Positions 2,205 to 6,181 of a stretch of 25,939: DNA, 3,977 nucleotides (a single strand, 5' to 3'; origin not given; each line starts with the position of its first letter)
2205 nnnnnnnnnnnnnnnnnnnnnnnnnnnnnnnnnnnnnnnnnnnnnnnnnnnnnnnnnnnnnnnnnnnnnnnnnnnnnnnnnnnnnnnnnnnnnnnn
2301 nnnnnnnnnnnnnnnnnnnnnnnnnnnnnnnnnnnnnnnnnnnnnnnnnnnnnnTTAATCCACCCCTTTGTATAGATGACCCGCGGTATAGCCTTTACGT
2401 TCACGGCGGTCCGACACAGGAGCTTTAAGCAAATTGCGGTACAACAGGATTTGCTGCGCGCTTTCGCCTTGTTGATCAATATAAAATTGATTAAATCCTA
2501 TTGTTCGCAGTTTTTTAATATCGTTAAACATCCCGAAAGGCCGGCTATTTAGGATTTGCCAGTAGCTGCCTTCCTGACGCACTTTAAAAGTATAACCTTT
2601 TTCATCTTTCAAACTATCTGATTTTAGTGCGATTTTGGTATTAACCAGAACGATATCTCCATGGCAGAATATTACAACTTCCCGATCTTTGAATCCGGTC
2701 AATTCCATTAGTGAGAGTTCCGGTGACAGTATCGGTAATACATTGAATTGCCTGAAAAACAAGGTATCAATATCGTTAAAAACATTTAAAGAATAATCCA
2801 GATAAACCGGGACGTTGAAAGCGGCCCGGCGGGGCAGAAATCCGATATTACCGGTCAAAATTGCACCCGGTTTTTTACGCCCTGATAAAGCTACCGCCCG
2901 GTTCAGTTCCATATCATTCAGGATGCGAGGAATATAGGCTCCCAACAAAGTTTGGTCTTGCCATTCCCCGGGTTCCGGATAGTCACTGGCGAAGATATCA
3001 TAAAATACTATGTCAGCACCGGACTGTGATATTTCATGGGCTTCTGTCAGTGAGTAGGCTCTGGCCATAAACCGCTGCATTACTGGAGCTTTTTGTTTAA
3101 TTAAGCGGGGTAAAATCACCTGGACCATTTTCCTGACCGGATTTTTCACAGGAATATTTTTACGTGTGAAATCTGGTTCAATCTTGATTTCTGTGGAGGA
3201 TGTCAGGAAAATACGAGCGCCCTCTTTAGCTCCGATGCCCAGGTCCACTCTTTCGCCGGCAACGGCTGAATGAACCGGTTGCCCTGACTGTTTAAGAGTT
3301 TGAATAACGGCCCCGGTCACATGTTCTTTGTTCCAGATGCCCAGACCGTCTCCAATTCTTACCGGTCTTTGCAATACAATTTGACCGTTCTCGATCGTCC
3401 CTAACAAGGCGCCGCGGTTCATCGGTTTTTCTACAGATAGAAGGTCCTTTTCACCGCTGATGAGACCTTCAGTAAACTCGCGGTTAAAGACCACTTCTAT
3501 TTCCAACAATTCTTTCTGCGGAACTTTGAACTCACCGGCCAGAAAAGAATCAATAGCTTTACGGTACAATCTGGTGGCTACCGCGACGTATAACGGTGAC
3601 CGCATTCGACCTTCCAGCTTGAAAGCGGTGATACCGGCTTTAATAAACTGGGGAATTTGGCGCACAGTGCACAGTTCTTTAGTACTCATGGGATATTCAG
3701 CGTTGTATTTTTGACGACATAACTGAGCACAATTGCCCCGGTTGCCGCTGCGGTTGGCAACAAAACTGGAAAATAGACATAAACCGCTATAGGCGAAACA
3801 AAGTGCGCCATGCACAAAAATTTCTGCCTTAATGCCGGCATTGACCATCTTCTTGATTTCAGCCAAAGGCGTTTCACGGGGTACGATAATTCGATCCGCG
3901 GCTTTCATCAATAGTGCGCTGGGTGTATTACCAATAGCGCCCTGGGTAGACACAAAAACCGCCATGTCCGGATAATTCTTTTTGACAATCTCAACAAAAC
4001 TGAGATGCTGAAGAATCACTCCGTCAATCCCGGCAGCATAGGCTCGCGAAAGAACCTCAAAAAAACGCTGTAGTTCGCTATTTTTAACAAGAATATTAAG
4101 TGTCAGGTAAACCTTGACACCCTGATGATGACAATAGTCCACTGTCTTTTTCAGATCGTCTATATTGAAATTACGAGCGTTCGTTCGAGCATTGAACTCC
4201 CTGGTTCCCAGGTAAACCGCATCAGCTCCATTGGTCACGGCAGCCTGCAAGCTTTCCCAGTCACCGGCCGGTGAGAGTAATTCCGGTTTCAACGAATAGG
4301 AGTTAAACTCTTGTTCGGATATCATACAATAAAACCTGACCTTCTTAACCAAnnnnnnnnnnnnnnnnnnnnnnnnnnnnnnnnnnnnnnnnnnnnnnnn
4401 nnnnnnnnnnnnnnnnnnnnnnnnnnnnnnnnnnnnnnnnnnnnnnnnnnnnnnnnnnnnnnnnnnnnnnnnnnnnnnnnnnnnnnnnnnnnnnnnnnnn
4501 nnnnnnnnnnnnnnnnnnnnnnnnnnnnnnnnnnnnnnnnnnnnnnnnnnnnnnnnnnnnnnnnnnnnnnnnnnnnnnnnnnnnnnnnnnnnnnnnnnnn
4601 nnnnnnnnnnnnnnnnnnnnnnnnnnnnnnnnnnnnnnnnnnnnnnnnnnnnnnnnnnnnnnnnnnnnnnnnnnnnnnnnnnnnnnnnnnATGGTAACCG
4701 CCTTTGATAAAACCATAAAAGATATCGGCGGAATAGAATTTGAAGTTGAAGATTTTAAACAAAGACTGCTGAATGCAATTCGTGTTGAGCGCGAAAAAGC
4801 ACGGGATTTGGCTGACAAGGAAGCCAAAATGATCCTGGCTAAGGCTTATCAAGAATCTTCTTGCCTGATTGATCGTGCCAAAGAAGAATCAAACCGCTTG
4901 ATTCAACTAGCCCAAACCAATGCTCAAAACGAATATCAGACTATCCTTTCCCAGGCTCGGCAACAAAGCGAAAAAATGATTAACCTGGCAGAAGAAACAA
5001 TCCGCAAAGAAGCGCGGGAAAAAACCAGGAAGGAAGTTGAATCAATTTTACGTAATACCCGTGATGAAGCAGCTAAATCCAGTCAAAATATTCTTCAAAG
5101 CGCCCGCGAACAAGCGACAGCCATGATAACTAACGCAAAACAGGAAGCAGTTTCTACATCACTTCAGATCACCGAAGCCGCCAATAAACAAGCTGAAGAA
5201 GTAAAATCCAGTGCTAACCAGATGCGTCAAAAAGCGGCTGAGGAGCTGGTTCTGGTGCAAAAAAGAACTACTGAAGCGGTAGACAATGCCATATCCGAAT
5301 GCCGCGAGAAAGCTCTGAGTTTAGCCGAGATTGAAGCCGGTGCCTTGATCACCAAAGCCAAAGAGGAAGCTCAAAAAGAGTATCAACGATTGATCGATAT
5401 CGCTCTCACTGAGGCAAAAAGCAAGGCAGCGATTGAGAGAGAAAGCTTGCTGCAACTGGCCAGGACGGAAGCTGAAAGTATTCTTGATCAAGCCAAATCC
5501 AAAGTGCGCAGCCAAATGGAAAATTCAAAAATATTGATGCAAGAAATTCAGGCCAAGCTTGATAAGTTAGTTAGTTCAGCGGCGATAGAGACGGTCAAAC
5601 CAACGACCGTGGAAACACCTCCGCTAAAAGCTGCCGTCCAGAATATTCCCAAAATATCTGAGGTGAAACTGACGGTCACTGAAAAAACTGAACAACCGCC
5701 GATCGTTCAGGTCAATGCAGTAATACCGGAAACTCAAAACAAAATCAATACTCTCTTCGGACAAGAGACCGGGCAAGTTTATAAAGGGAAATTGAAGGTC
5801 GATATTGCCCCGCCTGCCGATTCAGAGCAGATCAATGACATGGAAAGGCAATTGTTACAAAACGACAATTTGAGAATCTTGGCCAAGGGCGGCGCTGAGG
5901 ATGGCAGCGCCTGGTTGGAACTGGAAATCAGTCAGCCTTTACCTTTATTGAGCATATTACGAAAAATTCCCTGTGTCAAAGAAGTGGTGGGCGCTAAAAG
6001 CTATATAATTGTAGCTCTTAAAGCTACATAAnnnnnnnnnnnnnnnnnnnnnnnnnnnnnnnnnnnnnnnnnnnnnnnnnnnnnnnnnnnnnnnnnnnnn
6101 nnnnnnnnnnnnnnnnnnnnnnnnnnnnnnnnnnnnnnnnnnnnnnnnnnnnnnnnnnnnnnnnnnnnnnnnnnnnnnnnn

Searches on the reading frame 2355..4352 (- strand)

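Call 10: search_protein_families(library=pfam, proteins=[window:2355-4352:-], max_evalue=0.001)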
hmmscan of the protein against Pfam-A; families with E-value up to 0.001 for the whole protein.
window:2355-4352:- (665 aa): 2 families
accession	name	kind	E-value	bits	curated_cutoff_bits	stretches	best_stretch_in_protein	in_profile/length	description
PF01136.24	Peptidase_U32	-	1.5e-59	201.5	22.4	1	96-302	3-231/233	Peptidase family U32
PF00322.22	Endothelin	-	0.00067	19.5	20.5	0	554-572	10-28/29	Endothelin family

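Call 78: search_protein_families(library=ncbifam, proteins=[window:2355-4352:-], max_evalue=0.001)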
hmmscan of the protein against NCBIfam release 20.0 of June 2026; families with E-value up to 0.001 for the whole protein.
window:2355-4352:- (665 aa): 4 families
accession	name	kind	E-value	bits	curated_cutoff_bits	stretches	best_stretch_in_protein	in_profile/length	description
NF011996.0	PRK15452.1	equivalog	1.1e-61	209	534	2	21-219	3-205/449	prephenate-dependent tRNA uridine(34) hydroxylase TrhP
NF047963.1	quinone_UbiU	equivalog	5.6e-48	163.8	440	2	24-209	2-194/331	ubiquinone anaerobic biosynthesis protein UbiU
NF011991.0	PRK15447.1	equivalog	3.8e-06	26.5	283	1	39-217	25-201/302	U32 family peptidase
NF047965.1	quinone_UbiV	equivalog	1.2e-05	24.9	275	1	142-225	119-202/292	ubiquinone anaerobic biosynthesis protein UbiV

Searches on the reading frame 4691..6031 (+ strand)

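Call 10: search_protein_families(library=pfam, proteins=[window:4691-6031:+], max_evalue=0.001)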
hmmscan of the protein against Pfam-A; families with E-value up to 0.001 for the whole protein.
window:4691-6031:+ (446 aa): 0 families

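Call 78: search_protein_families(library=ncbifam, proteins=[window:4691-6031:+], max_evalue=0.001)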
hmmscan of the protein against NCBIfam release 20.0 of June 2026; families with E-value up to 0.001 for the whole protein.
window:4691-6031:+ (446 aa): 8 families
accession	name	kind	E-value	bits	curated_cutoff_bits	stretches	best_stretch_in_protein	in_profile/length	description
TIGR02926.1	AhaH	equivalog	7.2e-08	32.6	48.5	0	41-118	7-76/85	ATP synthase archaeal subunit H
NF004411.0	PRK05759.1-2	equivalog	4.6e-07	30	131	0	36-127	52-143/156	F0F1 ATP synthase subunit B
NF006256.0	PRK08404.1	equivalog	5.9e-07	29.6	107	1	107-187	17-97/103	V-type ATP synthase subunit H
TIGR01144.1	ATP_synt_b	equivalog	8.7e-07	28.9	65.5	0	34-116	28-115/147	F0F1 ATP synthase subunit B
NF005198.1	PRK06669.1-3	equivalog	1.3e-05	24.5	200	0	16-113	36-140/299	flagellar assembly protein FliH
NF002170.0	PRK01005.1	equivalog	7.7e-05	22.5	280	0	24-98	11-82/208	V-type ATP synthase subunit E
TIGR02499.1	HrpE_YscL_not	equivalog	0.00011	22.4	78.7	0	119-206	3-80/166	type III secretion system stator protein SctL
NF009992.0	PRK13461.1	equivalog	0.00089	18.9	127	0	28-108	46-125/159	F0F1 ATP synthase subunit B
